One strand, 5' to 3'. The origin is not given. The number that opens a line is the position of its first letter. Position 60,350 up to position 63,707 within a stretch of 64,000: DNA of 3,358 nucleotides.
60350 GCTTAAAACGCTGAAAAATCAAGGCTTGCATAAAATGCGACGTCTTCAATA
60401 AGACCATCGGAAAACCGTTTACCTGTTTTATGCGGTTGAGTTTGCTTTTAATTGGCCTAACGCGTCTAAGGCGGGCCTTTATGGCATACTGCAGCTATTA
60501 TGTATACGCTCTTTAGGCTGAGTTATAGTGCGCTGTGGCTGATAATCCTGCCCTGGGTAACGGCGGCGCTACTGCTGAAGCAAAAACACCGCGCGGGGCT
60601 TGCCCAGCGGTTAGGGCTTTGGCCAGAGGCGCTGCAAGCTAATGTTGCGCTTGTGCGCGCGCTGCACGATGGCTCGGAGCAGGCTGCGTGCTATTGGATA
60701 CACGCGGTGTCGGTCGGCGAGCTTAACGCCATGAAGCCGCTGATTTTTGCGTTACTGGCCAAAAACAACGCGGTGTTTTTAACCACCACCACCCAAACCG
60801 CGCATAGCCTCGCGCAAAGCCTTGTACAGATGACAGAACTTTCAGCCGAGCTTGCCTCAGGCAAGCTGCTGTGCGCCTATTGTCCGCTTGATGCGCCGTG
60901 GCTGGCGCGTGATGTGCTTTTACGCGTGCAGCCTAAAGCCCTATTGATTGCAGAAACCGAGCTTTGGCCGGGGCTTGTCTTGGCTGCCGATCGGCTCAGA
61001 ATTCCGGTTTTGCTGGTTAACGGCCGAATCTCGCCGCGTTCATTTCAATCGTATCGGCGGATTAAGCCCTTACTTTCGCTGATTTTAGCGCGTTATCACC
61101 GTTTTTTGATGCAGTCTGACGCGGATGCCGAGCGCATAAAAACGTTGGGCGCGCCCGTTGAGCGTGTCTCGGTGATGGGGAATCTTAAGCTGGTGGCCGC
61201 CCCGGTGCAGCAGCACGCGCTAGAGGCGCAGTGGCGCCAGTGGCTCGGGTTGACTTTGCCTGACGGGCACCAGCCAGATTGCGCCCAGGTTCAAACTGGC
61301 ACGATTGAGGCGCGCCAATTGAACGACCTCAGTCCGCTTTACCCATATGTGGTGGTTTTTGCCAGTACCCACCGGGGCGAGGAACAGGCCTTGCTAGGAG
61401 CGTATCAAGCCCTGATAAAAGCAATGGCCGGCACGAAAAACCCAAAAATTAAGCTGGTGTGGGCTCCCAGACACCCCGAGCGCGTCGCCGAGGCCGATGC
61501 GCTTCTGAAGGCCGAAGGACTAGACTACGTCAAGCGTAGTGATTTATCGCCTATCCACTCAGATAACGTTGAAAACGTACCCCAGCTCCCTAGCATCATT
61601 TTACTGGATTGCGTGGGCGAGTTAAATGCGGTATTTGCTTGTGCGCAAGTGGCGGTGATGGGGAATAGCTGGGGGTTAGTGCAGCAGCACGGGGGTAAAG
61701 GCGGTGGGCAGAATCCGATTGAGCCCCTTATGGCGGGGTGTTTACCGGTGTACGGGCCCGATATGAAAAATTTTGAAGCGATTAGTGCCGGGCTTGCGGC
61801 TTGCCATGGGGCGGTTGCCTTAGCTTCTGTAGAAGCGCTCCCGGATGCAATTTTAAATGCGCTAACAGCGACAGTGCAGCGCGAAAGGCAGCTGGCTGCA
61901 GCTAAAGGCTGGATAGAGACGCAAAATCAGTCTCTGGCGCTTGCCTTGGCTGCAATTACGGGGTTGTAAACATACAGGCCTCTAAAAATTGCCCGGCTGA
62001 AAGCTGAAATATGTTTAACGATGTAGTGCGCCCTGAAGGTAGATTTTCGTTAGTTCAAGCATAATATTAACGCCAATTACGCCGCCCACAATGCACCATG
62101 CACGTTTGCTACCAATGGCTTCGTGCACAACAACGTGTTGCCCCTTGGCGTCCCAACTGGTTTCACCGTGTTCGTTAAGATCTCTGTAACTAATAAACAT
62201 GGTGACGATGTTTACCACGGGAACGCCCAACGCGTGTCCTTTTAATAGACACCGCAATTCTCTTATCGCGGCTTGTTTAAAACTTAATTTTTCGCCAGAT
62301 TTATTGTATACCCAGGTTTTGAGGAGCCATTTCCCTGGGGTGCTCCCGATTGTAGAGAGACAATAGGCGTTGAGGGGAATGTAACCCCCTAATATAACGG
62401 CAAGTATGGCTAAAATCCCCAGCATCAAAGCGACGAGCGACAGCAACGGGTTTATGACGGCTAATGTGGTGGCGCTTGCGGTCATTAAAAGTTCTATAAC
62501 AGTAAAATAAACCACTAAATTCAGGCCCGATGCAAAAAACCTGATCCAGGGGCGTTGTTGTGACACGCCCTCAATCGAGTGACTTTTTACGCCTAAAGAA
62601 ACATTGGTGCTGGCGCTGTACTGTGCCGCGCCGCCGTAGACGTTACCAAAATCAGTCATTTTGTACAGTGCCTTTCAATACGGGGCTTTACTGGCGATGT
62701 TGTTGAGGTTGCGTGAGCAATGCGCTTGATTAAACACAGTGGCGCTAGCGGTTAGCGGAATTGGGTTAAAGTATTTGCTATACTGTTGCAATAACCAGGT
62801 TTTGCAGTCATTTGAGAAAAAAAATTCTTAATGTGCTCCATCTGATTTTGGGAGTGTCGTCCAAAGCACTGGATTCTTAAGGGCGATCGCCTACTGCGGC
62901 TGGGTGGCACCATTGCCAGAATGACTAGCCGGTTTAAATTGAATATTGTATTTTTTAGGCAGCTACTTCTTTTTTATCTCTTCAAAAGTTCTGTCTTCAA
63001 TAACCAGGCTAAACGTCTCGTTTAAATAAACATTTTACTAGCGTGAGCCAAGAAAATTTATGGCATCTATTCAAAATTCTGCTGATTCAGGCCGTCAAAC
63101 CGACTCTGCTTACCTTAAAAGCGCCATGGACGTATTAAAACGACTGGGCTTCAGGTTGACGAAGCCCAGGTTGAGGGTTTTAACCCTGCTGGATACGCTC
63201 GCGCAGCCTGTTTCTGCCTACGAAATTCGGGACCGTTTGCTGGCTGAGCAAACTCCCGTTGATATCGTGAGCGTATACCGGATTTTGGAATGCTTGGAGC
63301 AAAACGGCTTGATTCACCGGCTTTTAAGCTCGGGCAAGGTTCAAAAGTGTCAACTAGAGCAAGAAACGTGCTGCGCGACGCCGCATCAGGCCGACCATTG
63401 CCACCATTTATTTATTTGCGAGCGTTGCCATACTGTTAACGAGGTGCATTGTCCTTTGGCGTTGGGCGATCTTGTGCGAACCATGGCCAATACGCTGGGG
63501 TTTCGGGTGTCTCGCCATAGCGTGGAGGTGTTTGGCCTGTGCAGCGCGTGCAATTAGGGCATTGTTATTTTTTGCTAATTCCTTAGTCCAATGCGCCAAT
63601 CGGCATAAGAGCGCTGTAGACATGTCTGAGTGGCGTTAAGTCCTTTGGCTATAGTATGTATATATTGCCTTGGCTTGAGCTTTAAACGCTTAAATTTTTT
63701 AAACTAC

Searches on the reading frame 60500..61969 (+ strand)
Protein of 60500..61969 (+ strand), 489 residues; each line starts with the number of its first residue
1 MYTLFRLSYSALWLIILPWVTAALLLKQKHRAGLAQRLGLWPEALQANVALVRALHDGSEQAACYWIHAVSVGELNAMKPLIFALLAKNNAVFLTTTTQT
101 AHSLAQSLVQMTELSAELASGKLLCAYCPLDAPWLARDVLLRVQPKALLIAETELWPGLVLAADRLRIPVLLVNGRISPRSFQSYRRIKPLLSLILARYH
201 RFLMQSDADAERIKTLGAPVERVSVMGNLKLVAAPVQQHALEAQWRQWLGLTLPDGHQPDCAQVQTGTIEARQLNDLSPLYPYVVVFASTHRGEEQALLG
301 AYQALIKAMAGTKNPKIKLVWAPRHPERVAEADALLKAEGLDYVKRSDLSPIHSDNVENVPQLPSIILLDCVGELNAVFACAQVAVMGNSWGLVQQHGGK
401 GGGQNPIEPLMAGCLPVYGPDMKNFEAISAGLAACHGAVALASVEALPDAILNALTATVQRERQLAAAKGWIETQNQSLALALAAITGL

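Call 77: search_protein_families(library=phrogs, proteins=[window:60500-61969:+], max_evalue=0.001)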
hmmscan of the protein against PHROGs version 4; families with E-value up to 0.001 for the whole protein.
window:60500-61969:+ (489 aa): 0 families

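Call 89: find_encoding_contigs(protein=window:60500-61969:+, flank=10000, max_places=2)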
Protein window:60500-61969:+ (489 aa): 1 contig read that carries it; 1 place shown.
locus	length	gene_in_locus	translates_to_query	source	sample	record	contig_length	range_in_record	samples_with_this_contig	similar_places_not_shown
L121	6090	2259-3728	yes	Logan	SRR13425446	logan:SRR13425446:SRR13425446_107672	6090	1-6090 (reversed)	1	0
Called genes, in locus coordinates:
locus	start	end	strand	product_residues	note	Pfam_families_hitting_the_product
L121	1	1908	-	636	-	?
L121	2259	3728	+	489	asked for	PF04413:Glycos_transf_N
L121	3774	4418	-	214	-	PF06271:RDD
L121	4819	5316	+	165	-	PF01475:FUR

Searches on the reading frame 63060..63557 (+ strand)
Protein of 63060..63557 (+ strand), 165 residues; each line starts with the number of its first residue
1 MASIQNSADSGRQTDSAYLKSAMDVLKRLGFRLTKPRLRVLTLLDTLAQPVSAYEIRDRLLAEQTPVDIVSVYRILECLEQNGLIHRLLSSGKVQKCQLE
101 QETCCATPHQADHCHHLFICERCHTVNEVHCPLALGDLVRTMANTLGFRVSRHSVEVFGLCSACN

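Call 77: search_protein_families(library=phrogs, proteins=[window:63060-63557:+], max_evalue=0.001)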
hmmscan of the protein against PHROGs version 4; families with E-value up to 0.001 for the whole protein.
window:63060-63557:+ (165 aa): 1 family
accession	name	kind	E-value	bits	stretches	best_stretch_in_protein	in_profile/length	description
phrog_13084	-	unknown function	3.1e-25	89.9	1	15-164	6-146/169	-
